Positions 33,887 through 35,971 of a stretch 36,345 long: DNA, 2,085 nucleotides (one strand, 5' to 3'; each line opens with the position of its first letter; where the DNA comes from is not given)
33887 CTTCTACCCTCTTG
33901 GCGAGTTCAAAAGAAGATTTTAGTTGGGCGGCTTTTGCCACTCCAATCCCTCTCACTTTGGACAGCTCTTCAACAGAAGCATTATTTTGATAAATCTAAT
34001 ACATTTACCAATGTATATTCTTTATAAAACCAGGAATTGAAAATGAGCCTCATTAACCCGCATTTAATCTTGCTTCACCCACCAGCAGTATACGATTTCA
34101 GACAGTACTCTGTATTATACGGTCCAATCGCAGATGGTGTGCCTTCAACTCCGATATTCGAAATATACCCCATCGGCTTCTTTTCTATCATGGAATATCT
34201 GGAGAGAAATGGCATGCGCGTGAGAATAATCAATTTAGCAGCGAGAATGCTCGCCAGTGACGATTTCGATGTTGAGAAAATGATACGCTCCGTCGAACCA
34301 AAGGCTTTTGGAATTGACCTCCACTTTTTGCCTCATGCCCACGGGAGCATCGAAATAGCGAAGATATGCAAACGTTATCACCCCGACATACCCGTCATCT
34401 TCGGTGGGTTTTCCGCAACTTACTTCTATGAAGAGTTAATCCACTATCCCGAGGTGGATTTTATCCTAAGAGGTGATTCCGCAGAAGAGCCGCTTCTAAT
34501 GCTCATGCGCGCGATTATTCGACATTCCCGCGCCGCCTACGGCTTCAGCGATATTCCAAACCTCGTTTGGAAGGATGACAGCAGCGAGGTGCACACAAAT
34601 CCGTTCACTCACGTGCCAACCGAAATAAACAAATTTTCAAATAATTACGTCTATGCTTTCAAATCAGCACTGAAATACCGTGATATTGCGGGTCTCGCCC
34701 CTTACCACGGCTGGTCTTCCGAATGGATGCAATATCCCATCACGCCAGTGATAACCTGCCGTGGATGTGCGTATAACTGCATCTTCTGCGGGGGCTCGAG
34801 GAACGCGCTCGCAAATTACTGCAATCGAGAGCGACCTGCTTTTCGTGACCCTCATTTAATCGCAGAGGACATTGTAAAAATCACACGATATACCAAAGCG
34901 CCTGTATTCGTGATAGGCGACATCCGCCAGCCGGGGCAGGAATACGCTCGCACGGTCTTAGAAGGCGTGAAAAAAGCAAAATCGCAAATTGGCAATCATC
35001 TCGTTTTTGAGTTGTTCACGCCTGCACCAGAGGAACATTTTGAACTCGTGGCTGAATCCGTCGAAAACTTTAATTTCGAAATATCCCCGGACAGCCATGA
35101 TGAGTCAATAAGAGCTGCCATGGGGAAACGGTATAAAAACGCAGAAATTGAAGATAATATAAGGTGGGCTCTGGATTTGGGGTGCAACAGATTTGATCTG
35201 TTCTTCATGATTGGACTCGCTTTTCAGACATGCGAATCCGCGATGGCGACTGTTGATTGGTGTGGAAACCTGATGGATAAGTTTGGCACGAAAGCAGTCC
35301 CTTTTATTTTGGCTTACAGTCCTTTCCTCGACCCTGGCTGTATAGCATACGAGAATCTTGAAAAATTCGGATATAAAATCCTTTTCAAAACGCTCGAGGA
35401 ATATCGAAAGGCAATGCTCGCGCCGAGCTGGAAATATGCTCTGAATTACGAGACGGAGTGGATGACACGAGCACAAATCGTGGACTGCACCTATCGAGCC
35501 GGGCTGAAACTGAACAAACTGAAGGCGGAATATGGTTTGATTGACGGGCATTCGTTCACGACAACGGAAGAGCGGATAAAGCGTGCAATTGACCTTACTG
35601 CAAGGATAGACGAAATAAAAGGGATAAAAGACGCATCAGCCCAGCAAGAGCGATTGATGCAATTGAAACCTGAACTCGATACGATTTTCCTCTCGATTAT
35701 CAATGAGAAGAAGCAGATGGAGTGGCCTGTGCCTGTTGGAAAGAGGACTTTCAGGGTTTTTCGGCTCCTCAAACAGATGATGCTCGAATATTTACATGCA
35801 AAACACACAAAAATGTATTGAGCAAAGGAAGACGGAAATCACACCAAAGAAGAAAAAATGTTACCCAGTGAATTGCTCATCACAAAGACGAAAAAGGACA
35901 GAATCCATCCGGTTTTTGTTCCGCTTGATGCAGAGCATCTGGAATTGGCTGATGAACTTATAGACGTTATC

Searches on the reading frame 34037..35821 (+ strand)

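Call 10: search_protein_families(library=pfam, proteins=[window:34037-35821:+], max_evalue=0.001)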
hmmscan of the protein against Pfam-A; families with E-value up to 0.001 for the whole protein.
window:34037-35821:+ (594 aa): 2 families
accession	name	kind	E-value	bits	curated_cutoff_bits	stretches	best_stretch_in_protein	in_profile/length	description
PF02310.24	B12-binding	-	1.7e-14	54.1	32.1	1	41-148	10-113/121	B12 binding domain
PF04055.27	Radical_SAM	-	3.2e-12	47.4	29.5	1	238-408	1-165/166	Radical SAM superfamily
